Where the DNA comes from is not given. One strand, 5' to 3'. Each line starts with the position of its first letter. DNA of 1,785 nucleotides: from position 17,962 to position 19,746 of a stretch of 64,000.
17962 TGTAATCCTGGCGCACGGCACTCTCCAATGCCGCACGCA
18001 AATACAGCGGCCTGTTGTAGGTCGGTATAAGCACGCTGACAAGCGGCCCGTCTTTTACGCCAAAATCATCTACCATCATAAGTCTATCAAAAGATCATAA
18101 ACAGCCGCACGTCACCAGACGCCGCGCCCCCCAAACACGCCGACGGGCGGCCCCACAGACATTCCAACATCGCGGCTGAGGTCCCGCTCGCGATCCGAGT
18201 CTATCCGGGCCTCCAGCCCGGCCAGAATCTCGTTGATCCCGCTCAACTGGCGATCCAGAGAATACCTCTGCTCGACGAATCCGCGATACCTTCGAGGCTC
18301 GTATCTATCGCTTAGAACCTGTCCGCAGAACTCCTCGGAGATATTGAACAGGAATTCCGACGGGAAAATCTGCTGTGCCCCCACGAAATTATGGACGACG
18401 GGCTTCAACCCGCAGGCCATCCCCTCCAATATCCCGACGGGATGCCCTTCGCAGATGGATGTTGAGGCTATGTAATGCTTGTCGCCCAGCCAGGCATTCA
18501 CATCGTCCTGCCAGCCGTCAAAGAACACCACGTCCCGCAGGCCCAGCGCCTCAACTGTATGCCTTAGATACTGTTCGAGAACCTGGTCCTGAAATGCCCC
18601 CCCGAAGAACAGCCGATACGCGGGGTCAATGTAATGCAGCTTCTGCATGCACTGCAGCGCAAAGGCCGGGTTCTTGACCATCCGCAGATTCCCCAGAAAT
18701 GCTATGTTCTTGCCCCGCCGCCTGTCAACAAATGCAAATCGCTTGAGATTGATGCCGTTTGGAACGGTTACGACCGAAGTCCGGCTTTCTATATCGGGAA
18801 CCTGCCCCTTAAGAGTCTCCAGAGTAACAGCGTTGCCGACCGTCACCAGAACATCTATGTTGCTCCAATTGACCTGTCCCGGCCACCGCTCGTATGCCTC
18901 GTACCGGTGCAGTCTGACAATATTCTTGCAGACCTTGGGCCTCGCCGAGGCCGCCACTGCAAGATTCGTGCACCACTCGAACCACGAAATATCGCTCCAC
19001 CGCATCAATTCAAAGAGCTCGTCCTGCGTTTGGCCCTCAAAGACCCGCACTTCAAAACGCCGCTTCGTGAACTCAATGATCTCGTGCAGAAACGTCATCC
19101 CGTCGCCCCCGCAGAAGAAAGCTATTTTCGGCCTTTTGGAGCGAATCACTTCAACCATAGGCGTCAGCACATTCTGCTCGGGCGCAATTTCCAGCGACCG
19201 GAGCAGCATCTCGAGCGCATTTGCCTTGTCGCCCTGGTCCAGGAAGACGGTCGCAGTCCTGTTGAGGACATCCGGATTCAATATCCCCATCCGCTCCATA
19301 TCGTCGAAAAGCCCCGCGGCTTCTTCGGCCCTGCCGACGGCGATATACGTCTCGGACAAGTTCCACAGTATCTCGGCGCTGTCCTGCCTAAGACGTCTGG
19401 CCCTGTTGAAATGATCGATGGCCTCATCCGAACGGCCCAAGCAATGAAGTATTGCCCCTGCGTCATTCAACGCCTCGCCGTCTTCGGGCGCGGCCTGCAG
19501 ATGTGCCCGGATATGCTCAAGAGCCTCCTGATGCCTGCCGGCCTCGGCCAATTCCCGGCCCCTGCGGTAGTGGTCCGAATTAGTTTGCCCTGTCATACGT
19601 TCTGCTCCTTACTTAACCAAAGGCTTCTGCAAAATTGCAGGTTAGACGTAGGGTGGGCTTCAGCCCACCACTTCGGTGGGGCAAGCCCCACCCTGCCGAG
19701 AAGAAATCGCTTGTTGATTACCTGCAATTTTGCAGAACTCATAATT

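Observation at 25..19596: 19.6-kb operon of TPR-decorated glycosyltransferase/methyltransferase megaenzymes directly downstream of flgK-flgL: candidate protein (flagellin?) glycosylation machine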

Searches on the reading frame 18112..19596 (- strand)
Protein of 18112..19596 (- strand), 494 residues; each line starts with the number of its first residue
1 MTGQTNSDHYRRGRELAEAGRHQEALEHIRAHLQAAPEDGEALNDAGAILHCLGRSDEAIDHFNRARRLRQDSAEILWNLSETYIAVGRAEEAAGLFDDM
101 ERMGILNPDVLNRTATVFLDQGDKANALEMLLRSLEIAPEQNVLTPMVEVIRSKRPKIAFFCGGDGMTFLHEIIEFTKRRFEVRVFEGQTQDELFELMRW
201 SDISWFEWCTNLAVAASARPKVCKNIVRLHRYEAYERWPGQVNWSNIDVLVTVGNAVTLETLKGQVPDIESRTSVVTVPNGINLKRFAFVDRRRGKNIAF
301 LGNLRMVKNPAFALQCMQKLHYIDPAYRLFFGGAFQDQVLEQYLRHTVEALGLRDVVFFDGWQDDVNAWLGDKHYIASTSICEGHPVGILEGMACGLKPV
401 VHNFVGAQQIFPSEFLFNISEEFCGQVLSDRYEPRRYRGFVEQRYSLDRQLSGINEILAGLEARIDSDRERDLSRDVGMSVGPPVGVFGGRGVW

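Call 3: search_protein_families(library=pfam, proteins=[window:18112-19596:-], max_evalue=0.01)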
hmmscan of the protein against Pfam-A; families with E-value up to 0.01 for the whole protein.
window:18112-19596:- (494 aa): 18 families
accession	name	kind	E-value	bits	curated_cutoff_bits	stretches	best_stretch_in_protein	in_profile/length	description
PF07719.23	TPR_2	-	8.4e-15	54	27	1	41-70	2-31/34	Tetratricopeptide repeat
PF00534.26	Glycos_transf_1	-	1.8e-13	50.8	26.4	1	295-410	15-130/172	Glycosyl transferases group 1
PF13424.12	TPR_12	-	3.1e-12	46.9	30.1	2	16-71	13-76/77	Tetratricopeptide repeat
PF13432.12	TPR_16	-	4.7e-12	46.6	32.7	2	10-73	1-64/65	Tetratricopeptide repeat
PF00515.34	TPR_1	-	5.7e-12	45.3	27.8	1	41-72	2-33/34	Tetratricopeptide repeat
PF13692.12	Glyco_trans_1_4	-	2.6e-11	44.4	27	1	296-410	2-114/142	Glycosyl transferases group 1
PF13428.12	TPR_14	-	9.7e-09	35.5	23.5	0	10-45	5-40/44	Tetratricopeptide repeat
PF14559.12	TPR_19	-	1.1e-07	32.5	25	2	54-99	5-50/68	Tetratricopeptide repeat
PF13181.12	TPR_8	-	2.1e-07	31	25.7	0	115-140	8-33/34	Tetratricopeptide repeat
PF13414.12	TPR_11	-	6e-06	26.3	26.8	1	49-85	3-39/42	TPR repeat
PF13176.12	TPR_7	-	1.9e-05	24.8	27.9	0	19-41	12-34/36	Tetratricopeptide repeat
PF23914.1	TPR_CcmH_CycH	-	0.00014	22.2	42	1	29-140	39-153/158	Cytochrome c-type biogenesis protein H TPR domain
PF13431.12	TPR_17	-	0.00033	21.1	24.4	0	34-60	7-33/34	Tetratricopeptide repeat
PF07721.20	TPR_4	-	0.001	19.9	27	0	76-97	3-24/26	Tetratricopeptide repeat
PF14561.12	TPR_20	-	0.0029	18.3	25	0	22-63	4-45/90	Tetratricopeptide repeat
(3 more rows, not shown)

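Call 8: search_protein_families(library=ncbifam, proteins=[window:18112-19596:-], max_evalue=0.001)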
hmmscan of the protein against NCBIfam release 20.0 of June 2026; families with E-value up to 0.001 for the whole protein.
window:18112-19596:- (494 aa): 17 families
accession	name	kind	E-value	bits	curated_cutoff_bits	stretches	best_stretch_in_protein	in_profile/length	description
TIGR02917.1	PEP_TPR_lipo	equivalog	7.9e-12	43.9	312.2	1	20-141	309-430/899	XrtA/PEP-CTERM system TPR-repeat protein PrsT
NF033762.1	social_mot_Tgl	equivalog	2e-10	40.4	225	1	9-139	34-167/252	social motility TPR repeat lipoprotein Tgl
NF041010.1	glycosy_Agl16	equivalog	4.2e-09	35.7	575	1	274-407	157-288/352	glycosylation protein Agl16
NF038229.1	Glyco4_Geo_Pelo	equivalog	5.3e-09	35.5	400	1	251-423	113-291/338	GPMC system family 4 glycosyltransferase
TIGR03088.1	stp2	hypoth_equivalog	5.9e-09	35.4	409.05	1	275-407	162-306/374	TIGR03088 family PEP-CTERM/XrtA system glycosyltransferase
NF038011.1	PelF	equivalog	1.2e-08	34.5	100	1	265-407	272-417/489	GT4 family glycosyltransferase PelF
NF040959.1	MamA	equivalog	1.3e-08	34.5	200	1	9-95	108-194/204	magnetosome protein MamA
TIGR02552.1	LcrH_SycD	equivalog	1.4e-07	31.3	104.8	1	8-98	20-110/136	SycD/LcrH family type III secretion system chaperone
TIGR02521.1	type_IV_pilW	equivalog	7.8e-06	25.6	154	1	18-139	77-200/234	type IV pilus biogenesis/stability protein PilW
NF041876.1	EPS_EpsE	equivalog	2.3e-05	23.8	400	1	275-408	188-331/389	exopolysaccharide biosynthesis GT4 family glycosyltransferase EpsE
NF002725.1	PRK02603.1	equivalog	0.00012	22.1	143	0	9-102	38-134/173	photosystem I assembly protein Ycf3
NF047371.1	FlcA_CTERM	equivalog_domain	0.00015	20.3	300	1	23-136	421-535/646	periplasmic flagellar collar protein FlcA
TIGR03999.1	thiol_BshA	equivalog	0.00018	20.6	273.7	1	292-410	196-310/375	N-acetyl-alpha-D-glucosaminyl L-malate synthase BshA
NF047558.1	TPR_END_plus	domain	0.00025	20.9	32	0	115-140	6-31/56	TPR end-of-group domain-containing protein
NF052415.1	T3SS_chap_SctY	equivalog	0.00026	21.4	70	0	70-153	2-84/106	type III secretion apparatus assembly chaperone SctY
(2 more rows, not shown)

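Call 13: find_homologous_proteins(query=window:18112-19596:-, max_evalue=1e-10)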
Query window:18112-19596:- (494 aa): 1130 proteins with E <= 1e-10 among 8000 candidates; the best 120 are listed.
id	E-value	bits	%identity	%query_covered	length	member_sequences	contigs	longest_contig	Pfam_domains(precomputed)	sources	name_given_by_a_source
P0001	0.0e+0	1109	97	100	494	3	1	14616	PF14559.13,PF00534.27,PF00515.35,PF13424.13,PF13432.13,PF13428.13,PF13181.13,PF07719.24,PF13692.13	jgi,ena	-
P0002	0.0e+0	1098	95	100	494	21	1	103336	PF14559.13,PF00534.27,PF13414.13,PF00515.35,PF13424.13,PF13432.13,PF13428.13,PF13181.13,PF07719.24,PF13692.13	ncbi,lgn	-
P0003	0.0e+0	1079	94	100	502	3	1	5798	PF14559.13,PF00534.27,PF13414.13,PF00515.35,PF13424.13,PF13176.13,PF13432.13,PF13428.13,PF13181.13,PF07719.24,PF13692.13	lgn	-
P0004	6.5e-282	954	86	100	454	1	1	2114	PF14559.13,PF00534.27,PF00515.35,PF13424.13,PF13432.13,PF13428.13,PF13181.13,PF07719.24,PF13692.13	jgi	-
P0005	5.8e-272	921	80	100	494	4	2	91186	PF14559.13,PF00534.27,PF00515.35,PF13424.13,PF13176.13,PF13432.13,PF13428.13,PF13181.13,PF07719.24,PF13692.13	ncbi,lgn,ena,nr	ncbi:MAG: glycosyltransferase family protein [Planctomycetes bacterium]|nr:glycosyltransferase famil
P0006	1.6e-262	890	81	95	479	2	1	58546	PF14559.13,PF13431.13,PF00534.27,PF00515.35,PF13424.13,PF13432.13,PF13428.13,PF13181.13,PF07719.24,PF13692.13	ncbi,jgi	-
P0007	8.2e-261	884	76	100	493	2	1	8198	PF13414.13,PF13176.13,PF13428.13,PF13692.13,PF13374.13,PF07721.21,PF14559.13,PF00534.27,PF00515.35,PF13424.13,PF13432.13,PF13181.13,PF07719.24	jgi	-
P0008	2.7e-257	873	79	95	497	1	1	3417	PF14559.13,PF00534.27,PF00515.35,PF13424.13,PF13432.13,PF13428.13,PF07719.24,PF13692.13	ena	-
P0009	3.8e-255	865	75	100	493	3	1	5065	PF14559.13,PF00534.27,PF00515.35,PF13424.13,PF13176.13,PF13432.13,PF13428.13,PF13181.13,PF07719.24,PF13692.13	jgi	-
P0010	1.6e-253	860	77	95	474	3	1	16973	PF14559.13,PF00534.27,PF13424.13,PF13432.13,PF13428.13,PF07719.24,PF13692.13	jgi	-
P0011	1.1e-251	854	75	100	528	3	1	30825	PF14559.13,PF00534.27,PF00515.35,PF13424.13,PF13432.13,PF13428.13,PF13181.13,PF07719.24,PF13692.13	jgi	-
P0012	1.9e-251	853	78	95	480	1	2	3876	PF14559.13,PF00534.27,PF00515.35,PF13424.13,PF13432.13,PF13428.13,PF07719.24,PF13692.13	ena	-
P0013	7.4e-250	848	78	94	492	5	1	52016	PF14559.13,PF00534.27,PF00515.35,PF13424.13,PF13432.13,PF13428.13,PF07719.24,PF13692.13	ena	-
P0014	3.0e-249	846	77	95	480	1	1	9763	PF14559.13,PF00534.27,PF00515.35,PF13424.13,PF13432.13,PF13428.13,PF07719.24,PF13692.13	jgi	-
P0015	3.7e-249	846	77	96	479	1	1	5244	PF14559.13,PF00534.27,PF13424.13,PF13432.13,PF13428.13,PF07719.24,PF13692.13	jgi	-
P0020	7.0e-248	842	74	100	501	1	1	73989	PF14559.13,PF00534.27,PF00515.35,PF13424.13,PF13432.13,PF13181.13,PF07719.24,PF13692.13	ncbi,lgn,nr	ncbi:MAG: glycosyltransferase [Sedimentisphaerales bacterium]|nr:glycosyltransferase [Sedimentisphae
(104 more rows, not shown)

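Call 14: find_encoding_contigs(protein=P0002, flank=10000, max_places=3)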
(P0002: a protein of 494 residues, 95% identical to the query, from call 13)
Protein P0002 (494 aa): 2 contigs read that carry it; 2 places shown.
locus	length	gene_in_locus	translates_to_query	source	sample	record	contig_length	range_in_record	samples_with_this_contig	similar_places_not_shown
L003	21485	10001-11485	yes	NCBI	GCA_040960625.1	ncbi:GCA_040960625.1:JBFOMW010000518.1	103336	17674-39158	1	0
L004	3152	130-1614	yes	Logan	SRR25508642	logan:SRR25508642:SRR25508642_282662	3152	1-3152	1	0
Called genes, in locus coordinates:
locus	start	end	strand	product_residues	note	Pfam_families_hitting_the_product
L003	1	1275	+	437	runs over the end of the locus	-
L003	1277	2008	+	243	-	PF22692:LlgE_F_G_D1, PF06429:Flg_bbr_C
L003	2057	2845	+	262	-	PF00460:Flg_bb_rod, PF22692:LlgE_F_G_D1, PF06429:Flg_bbr_C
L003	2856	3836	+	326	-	PF13144:ChapFlgA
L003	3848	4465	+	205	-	PF02107:FlgH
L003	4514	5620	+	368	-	PF02119:FlgI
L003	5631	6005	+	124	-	-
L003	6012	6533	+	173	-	PF05130:FlgN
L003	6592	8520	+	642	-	PF00460:Flg_bb_rod (weak), PF22638:FlgK_D1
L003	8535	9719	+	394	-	PF00669:Flagellin_N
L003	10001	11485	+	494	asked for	PF00515:TPR_1 (faint), PF07719:TPR_2 (faint), PF13181:TPR_8 (faint), PF13424:TPR_12 (weak), PF13432:TPR_16 (weak), PF13424:TPR_12 (weak), PF00534:Glycos_transf_1, PF13692:Glyco_trans_1_4, +3 more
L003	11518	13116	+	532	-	PF00535:Glycos_transf_2, PF13641:Glyco_tranf_2_3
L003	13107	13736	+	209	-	PF21033:RMD1-3 (faint), PF13424:TPR_12 (faint), PF13431:TPR_17 (faint), PF25064:ARM_TT21_5th (faint), PF00515:TPR_1 (faint), PF07719:TPR_2 (weak), PF13432:TPR_16, PF14559:TPR_19, +6 more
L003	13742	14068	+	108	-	PF05400:FliT (weak)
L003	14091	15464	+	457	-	PF04055:Radical_SAM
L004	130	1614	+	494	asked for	PF00515:TPR_1 (faint), PF07719:TPR_2 (faint), PF13181:TPR_8 (faint), PF13424:TPR_12 (weak), PF13432:TPR_16 (weak), PF13424:TPR_12 (weak), PF00534:Glycos_transf_1, PF13692:Glyco_trans_1_4, +3 more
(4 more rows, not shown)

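Call 15: find_encoding_contigs(protein=P0020, flank=10000, max_places=3)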
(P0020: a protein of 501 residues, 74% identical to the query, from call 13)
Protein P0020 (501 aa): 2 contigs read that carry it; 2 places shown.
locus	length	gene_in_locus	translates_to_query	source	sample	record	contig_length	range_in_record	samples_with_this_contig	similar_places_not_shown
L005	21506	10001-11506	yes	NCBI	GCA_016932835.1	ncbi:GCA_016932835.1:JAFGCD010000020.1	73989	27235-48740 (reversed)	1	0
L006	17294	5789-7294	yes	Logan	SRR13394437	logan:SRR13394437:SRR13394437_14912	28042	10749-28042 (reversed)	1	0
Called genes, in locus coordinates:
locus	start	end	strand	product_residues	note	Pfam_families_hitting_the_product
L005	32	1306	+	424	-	-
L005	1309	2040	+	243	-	PF22692:LlgE_F_G_D1, PF06429:Flg_bbr_C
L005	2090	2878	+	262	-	PF00460:Flg_bb_rod, PF22692:LlgE_F_G_D1, PF06429:Flg_bbr_C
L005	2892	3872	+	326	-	PF13144:ChapFlgA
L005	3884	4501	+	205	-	PF02107:FlgH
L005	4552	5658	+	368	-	PF02119:FlgI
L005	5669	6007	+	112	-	-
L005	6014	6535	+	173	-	-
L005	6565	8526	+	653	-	PF00460:Flg_bb_rod, PF22638:FlgK_D1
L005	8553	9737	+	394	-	PF00669:Flagellin_N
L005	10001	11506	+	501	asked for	PF00515:TPR_1 (faint), PF07719:TPR_2 (faint), PF13181:TPR_8 (faint), PF13424:TPR_12 (faint), PF13432:TPR_16 (faint), PF14559:TPR_19 (faint), PF00534:Glycos_transf_1, PF13692:Glyco_trans_1_4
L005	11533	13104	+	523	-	PF00535:Glycos_transf_2, PF13641:Glyco_tranf_2_3 (weak), PF14559:TPR_19 (weak)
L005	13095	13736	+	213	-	PF13431:TPR_17 (faint), PF21033:RMD1-3 (faint), PF24575:TPR_Slam (faint), PF25064:ARM_TT21_5th (faint), PF13414:TPR_11 (weak), PF13432:TPR_16 (weak), PF23914:TPR_CcmH_CycH (weak), PF14559:TPR_19 (weak), +7 more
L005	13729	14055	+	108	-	-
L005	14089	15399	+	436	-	PF04055:Radical_SAM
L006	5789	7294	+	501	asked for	PF00515:TPR_1 (faint), PF07719:TPR_2 (faint), PF13181:TPR_8 (faint), PF13424:TPR_12 (faint), PF13432:TPR_16 (faint), PF14559:TPR_19 (faint), PF00534:Glycos_transf_1, PF13692:Glyco_trans_1_4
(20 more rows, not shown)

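Call 21: search_solved_structures(query=window:18112-19596:-, max_evalue=0.001)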
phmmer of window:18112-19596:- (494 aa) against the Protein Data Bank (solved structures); distinct sequences matched with E-value up to 0.001: 44.
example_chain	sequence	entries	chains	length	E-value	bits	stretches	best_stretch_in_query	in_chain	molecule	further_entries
9qhb_A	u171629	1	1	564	8.8e-37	130.3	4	10-140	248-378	Engineered tetratricopeptide repeat protein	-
8bu0_A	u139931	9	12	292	1.1e-20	77.2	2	11-140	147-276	Consensus tetratricopeptide repeat protein | Crystal structure of an 8-repeat consensus TPR superhelix with Zinc. | Monomer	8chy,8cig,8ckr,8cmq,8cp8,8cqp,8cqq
9qhc_A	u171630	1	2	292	9.8e-18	67.5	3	11-140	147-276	Engineered tetratricopeptide repeat protein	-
6een_B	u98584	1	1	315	1.2e-15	60.6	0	16-143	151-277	Designer Pentatricopeptide Protein dPPR10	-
6een_D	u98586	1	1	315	2e-15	59.9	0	16-144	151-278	Designer Pentatricopeptide Protein dPPR10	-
6een_A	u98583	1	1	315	7.2e-15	58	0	54-144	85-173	Designer Pentatricopeptide Protein dPPR10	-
5orq_A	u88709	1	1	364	3.6e-14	55.7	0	54-145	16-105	cPPR-Telo1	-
5orm_A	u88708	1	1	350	4.2e-14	55.5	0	54-145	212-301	cPPR-Telo1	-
4pjq_A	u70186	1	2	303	2.8e-13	52.8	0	87-146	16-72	Pentatricopeptide repeat protein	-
7obi_A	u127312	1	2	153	2.1e-12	50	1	16-141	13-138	CTPR-rv4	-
4pjr_A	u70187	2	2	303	1.4e-11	47.2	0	54-145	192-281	Pentatricopeptide repeat protein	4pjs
6een_C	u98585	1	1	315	1.5e-11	47.2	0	54-144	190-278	Designer Pentatricopeptide Protein dPPR10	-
4wn4_A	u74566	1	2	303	6.9e-10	41.6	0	85-144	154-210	Pentatricopeptide repeat protein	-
4wsl_A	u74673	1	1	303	2e-09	40.1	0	17-144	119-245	Pentatricopeptide repeat protein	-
8ch0_A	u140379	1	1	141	3e-09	39.5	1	10-140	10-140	Consensus tetratricopeptide repeat protein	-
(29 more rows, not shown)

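Call 28: find_related_loci(query=A1, collection=metagenome_contigs, flank=10000)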
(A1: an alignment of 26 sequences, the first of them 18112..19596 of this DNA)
Query A1 (494 aa) in metagenome_contigs; peptide patterns used: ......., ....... (x = any residue, [..] = any of these).
531 stretches matched a pattern; 375 encode a relative of the query (tblastn E <= 1e-3); the best 80 are kept; 80 distinct loci.
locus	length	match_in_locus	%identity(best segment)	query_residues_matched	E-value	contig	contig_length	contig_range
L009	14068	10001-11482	97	1-494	0e+0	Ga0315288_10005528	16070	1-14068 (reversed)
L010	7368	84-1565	97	1-494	0e+0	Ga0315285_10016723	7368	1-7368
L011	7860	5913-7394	96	1-494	0e+0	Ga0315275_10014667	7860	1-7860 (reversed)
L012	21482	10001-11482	96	1-494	0e+0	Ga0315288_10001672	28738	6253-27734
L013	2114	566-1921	86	1-494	0e+0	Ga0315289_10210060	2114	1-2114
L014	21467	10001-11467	75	1-492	0e+0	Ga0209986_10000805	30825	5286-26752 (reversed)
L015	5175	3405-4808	77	1-468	0e+0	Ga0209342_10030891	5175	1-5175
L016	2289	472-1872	75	1-467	0e+0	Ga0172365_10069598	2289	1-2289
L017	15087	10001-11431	72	1-477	0e+0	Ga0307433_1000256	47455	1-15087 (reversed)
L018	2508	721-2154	73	1-478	0e+0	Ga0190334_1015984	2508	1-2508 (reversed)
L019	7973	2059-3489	71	1-477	0e+0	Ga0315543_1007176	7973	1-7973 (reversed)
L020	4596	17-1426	74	1-470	0e+0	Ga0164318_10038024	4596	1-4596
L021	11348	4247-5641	73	1-465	0e+0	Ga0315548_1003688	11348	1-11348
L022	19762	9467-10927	70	6-493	0e+0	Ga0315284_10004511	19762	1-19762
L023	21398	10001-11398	73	1-466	0e+0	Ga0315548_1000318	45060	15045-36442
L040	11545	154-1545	69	6-469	0e+0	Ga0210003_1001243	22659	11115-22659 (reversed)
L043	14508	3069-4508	66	6-485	0e+0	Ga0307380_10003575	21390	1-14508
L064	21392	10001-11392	67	6-469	0e+0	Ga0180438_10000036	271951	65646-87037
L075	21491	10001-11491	63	3-488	0e+0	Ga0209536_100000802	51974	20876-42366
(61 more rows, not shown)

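Call 36: search_protein_families(library=pfam, alignment_id=A2, max_evalue=0.00001)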
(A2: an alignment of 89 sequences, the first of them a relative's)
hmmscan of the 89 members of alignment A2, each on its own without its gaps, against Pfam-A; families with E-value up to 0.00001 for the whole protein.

A. member 1, L003:14091-15464:+ (457 aa): 1 family
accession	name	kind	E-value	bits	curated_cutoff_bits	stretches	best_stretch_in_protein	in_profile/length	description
PF04055.27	Radical_SAM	-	1.9e-11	44.9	29.5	1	109-227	3-120/166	Radical SAM superfamily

B. families by the number of members that match (of 89 scanned): 59 families (the first 25 are shown)
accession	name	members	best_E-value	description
PF01370.27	Epimerase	14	1.6e-51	NAD dependent epimerase/dehydratase family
PF16363.11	GDP_Man_Dehyd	11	3.7e-77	GDP-mannose 4,6 dehydratase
PF13489.12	Methyltransf_23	11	2.4e-16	Methyltransferase domain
PF01073.25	3Beta_HSD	10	6.9e-23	3-beta hydroxysteroid dehydrogenase/isomerase family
PF08241.18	Methyltransf_11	10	4.6e-19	Methyltransferase domain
PF04055.27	Radical_SAM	9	5.1e-25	Radical SAM superfamily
PF13649.12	Methyltransf_25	9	8.7e-20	Methyltransferase domain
PF08242.18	Methyltransf_12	9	1.8e-17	Methyltransferase domain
PF13847.12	Methyltransf_31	8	1.1e-18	Methyltransferase domain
PF02719.21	Polysacc_synt_2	7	9.7e-18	Polysaccharide biosynthesis protein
PF04321.23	RmlD_sub_bind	7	8.5e-16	RmlD substrate binding domain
PF02826.25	2-Hacid_dh_C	6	3.6e-57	D-isomer specific 2-hydroxyacid dehydrogenase, NAD binding domain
PF03721.20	UDPG_MGDP_dh_N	6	8.7e-44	UDP-glucose/GDP-mannose dehydrogenase family, NAD binding domain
PF02779.29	Transket_pyr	6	4.3e-35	Transketolase, pyrimidine binding domain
PF02780.25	Transketolase_C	6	3.6e-31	Transketolase, C-terminal domain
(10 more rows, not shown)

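Call 38: search_protein_families(library=pfam, alignment_id=A3, max_evalue=0.00001)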
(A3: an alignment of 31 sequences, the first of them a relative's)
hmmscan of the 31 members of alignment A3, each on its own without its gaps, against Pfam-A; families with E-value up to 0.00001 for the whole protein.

A. member 1, L003:17815-21485:+ (1223 aa): 1 family
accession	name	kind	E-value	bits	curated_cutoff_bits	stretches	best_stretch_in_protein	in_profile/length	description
PF00535.33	Glycos_transf_2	-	8.9e-07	29.4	23.3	0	1130-1223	2-86/168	Glycosyl transferase family 2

B. families by the number of members that match (of 31 scanned): 42 families (the first 25 are shown)
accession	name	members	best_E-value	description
PF00535.33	Glycos_transf_2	19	7e-103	Glycosyl transferase family 2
PF13641.12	Glyco_tranf_2_3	13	1.2e-45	Glycosyltransferase like family 2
PF08241.18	Methyltransf_11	13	4.9e-27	Methyltransferase domain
PF13649.12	Methyltransf_25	13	4.3e-24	Methyltransferase domain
PF10111.15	Glyco_tranf_2_2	11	1e-38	Glycosyltransferase like family 2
PF13489.12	Methyltransf_23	11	2.2e-25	Methyltransferase domain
PF13578.12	Methyltransf_24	9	1.2e-27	Methyltransferase domain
PF01075.23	Glyco_transf_9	9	3.3e-22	Glycosyltransferase family 9 (heptosyltransferase)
PF08242.18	Methyltransf_12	9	1.5e-18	Methyltransferase domain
PF05050.19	Methyltransf_21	8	8.8e-45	Methyltransferase FkbM domain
PF13847.12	Methyltransf_31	8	7e-18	Methyltransferase domain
PF13632.12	Glyco_trans_2_3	7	2.5e-16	Glycosyl transferase family group 2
PF00534.26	Glycos_transf_1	6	5e-36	Glycosyl transferases group 1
PF04055.27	Radical_SAM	6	6.8e-27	Radical SAM superfamily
PF13692.12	Glyco_trans_1_4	5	3.2e-26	Glycosyl transferases group 1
PF01973.23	MptE-like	4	3e-20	6-hydroxymethylpterin diphosphokinase MptE-like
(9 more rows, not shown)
